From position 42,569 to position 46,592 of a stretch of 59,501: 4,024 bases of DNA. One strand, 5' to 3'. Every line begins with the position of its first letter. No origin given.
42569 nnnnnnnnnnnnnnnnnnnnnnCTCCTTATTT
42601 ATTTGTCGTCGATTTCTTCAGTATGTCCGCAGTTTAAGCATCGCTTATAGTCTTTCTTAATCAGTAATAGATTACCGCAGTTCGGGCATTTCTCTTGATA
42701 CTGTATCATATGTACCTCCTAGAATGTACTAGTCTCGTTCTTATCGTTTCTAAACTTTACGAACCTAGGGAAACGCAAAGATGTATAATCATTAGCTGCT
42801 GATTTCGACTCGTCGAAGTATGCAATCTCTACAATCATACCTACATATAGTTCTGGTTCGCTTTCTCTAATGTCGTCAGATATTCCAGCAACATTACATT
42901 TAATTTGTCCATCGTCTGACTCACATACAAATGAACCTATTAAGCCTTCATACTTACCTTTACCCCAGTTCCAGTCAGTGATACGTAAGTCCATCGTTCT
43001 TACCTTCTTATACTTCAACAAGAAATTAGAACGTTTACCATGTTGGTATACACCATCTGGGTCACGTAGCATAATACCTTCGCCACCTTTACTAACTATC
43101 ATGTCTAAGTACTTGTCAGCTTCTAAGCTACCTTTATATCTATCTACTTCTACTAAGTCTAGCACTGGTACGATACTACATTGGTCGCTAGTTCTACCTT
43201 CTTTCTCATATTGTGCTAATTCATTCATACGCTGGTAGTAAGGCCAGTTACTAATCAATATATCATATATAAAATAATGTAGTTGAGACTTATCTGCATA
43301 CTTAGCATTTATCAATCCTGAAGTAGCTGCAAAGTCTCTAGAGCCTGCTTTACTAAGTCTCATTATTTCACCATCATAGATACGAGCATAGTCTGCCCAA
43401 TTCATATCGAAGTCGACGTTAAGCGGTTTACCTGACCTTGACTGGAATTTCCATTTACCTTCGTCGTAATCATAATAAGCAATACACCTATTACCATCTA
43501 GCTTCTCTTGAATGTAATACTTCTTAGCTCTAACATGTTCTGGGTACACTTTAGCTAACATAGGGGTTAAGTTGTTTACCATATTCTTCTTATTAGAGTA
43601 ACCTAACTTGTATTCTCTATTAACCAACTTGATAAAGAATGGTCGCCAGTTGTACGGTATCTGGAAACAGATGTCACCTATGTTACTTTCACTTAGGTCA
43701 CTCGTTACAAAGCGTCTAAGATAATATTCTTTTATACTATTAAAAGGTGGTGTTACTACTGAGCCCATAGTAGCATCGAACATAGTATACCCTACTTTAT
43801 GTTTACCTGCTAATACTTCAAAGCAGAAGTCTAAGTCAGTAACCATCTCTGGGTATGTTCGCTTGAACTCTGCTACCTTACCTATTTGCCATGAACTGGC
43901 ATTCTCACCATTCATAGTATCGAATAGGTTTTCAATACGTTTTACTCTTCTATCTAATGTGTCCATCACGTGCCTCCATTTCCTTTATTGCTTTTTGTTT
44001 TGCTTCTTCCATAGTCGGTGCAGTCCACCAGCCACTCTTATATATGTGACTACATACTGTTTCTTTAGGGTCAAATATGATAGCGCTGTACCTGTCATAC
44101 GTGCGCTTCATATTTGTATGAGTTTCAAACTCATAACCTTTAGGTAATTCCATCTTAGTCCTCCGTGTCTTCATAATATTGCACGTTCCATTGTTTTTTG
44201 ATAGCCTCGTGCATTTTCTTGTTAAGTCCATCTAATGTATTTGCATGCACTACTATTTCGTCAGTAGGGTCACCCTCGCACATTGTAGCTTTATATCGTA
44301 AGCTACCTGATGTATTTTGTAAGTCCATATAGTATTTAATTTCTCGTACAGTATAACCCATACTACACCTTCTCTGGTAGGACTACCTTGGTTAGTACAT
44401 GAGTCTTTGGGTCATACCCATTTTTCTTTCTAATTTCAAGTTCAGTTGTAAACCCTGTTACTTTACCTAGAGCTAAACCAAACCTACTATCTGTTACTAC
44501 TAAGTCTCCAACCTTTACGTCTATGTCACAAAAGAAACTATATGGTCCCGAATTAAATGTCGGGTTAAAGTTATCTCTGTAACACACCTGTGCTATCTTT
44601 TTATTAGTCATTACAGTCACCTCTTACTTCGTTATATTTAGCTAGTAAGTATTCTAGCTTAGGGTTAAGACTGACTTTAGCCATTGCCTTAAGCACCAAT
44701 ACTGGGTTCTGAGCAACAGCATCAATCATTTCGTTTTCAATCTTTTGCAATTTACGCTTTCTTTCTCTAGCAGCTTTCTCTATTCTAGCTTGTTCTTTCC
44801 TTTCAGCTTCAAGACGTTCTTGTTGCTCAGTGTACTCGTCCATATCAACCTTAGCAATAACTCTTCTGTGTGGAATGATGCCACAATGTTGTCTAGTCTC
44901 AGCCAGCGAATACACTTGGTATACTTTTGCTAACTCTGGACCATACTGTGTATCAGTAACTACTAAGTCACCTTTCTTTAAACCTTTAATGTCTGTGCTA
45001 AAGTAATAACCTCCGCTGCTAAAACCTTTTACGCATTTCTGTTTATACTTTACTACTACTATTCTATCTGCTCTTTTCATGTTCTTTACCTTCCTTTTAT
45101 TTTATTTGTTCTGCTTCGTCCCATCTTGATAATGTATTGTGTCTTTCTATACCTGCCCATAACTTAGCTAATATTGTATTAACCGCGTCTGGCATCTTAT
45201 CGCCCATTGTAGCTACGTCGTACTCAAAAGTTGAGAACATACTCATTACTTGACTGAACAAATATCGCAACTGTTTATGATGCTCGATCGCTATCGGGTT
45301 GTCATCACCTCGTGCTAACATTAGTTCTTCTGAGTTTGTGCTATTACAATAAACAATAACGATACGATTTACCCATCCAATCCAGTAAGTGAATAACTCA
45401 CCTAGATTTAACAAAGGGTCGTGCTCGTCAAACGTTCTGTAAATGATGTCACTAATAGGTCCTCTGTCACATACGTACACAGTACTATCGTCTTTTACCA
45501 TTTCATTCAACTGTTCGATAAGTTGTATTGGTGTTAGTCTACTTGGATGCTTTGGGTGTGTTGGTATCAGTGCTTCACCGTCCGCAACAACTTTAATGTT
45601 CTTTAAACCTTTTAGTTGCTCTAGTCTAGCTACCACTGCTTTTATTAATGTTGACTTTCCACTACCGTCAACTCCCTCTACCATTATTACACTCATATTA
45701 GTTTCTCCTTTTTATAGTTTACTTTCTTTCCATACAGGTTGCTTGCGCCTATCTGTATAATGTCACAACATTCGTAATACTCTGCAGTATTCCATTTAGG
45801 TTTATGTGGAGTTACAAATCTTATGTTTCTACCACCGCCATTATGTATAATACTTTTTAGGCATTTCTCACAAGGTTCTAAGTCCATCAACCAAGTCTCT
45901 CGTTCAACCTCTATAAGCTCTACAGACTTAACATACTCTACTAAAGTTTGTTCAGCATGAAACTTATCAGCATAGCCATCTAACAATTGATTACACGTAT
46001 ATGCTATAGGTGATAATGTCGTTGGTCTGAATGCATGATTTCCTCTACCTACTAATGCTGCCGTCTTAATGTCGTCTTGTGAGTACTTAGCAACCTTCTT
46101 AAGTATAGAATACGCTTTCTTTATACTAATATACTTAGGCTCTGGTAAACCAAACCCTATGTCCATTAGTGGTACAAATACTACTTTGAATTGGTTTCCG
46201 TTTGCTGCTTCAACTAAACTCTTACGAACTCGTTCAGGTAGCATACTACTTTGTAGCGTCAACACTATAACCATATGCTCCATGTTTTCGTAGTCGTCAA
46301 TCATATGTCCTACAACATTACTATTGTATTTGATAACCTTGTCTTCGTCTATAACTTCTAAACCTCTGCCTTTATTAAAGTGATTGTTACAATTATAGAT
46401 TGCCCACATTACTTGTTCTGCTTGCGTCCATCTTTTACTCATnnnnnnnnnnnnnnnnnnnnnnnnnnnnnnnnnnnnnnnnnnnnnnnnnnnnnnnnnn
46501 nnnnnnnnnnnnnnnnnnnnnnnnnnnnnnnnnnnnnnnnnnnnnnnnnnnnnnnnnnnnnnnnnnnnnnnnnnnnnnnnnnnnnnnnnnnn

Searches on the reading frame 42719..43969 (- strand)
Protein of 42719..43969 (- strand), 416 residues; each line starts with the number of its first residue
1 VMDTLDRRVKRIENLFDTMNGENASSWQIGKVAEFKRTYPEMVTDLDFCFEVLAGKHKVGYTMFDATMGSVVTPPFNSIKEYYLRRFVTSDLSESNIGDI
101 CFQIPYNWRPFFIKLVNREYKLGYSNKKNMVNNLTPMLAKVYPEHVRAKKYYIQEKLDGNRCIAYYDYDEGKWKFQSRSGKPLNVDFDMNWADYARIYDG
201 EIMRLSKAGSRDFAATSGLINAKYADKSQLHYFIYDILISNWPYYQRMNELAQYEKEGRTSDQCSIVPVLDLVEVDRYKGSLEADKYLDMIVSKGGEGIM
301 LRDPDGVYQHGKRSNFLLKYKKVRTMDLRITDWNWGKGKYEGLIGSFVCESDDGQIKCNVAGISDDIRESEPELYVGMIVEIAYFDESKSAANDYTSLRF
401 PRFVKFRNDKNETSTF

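Call 13: search_protein_families(library=pfam, proteins=[window:42719-43969:-], max_evalue=0.01)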
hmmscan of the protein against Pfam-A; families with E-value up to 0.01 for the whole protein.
window:42719-43969:- (416 aa): 3 families
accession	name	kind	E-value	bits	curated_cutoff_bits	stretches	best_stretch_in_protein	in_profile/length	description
PF01068.26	DNA_ligase_A_M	-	2.1e-18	67.2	26.2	1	136-321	1-204/204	ATP dependent DNA ligase domain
PF14743.12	DNA_ligase_OB_2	-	1.6e-10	41.3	28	1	336-407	2-66/66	DNA ligase OB-like domain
PF09414.15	RNA_ligase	-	2.1e-07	31.7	27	1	150-321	2-171/171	RNA ligase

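Call 14: search_protein_families(library=phrogs, proteins=[window:42719-43969:-], max_evalue=0.001)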
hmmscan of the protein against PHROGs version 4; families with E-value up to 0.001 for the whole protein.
window:42719-43969:- (416 aa): 2 families
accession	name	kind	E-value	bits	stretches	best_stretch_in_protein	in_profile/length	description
phrog_114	-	DNA, RNA and nucleotide metabolism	2.4e-70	238.8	1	85-416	167-507/634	ATP-dependent DNA ligase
phrog_30362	-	DNA, RNA and nucleotide metabolism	3e-08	34.8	1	293-411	13-138/144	DNA ligase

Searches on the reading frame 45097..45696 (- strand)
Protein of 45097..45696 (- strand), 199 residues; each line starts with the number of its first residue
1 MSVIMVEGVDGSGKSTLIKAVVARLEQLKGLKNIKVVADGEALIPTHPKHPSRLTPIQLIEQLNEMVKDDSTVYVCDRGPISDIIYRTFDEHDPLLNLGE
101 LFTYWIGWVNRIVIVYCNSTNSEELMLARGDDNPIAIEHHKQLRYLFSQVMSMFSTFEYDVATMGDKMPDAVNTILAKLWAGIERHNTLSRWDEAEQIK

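Call 78: search_protein_families(library=ncbifam, proteins=[window:45097-45696:-], max_evalue=0.01)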
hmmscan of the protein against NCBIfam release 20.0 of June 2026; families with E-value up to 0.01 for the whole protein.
window:45097-45696:- (199 aa): 6 families
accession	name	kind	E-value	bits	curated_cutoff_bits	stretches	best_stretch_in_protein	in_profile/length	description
TIGR00041.1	DTMP_kinase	equivalog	2.5e-06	27.3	83.25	1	4-33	7-35/196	dTMP kinase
NF041053.1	CobW_rel_Se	equivalog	4.2e-05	23.3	180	1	1-42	1-42/195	CobW-related selenoprotein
NF005923.0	PRK07933.1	equivalog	7.5e-05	22.2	193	1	3-27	2-26/213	dTMP kinase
NF005250.0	PRK06761.1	equivalog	0.00025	20.2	270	1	3-41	5-41/282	hypothetical protein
NF040873.1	AztA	equivalog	0.0019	17.8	220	1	2-57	19-72/191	zinc ABC transporter ATP-binding protein AztA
NF003122.0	PRK04040.1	equivalog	0.0095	15.5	155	0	1-43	2-39/189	adenylate kinase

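Call 102: search_protein_families(library=pfam, proteins=[window:45097-45696:-], max_evalue=0.001)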
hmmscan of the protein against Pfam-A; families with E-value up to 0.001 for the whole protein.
window:45097-45696:- (199 aa): 1 family
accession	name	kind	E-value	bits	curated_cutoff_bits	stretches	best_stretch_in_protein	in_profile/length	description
PF02223.23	Thymidylate_kin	-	0.0001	22.5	27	0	6-28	1-23/185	Thymidylate kinase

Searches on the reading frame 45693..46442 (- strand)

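Call 13: search_protein_families(library=pfam, proteins=[window:45693-46442:-], max_evalue=0.01)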
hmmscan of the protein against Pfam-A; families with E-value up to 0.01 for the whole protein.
window:45693-46442:- (249 aa): 1 family
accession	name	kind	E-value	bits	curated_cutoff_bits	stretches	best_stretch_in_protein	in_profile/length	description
PF00383.29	dCMP_cyt_deam_1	-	7.8e-06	26.2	25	1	146-202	38-94/102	Cytidine and deoxycytidylate deaminase zinc-binding region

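Call 14: search_protein_families(library=phrogs, proteins=[window:45693-46442:-], max_evalue=0.001)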
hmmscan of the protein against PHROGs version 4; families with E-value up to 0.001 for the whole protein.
window:45693-46442:- (249 aa): 0 families
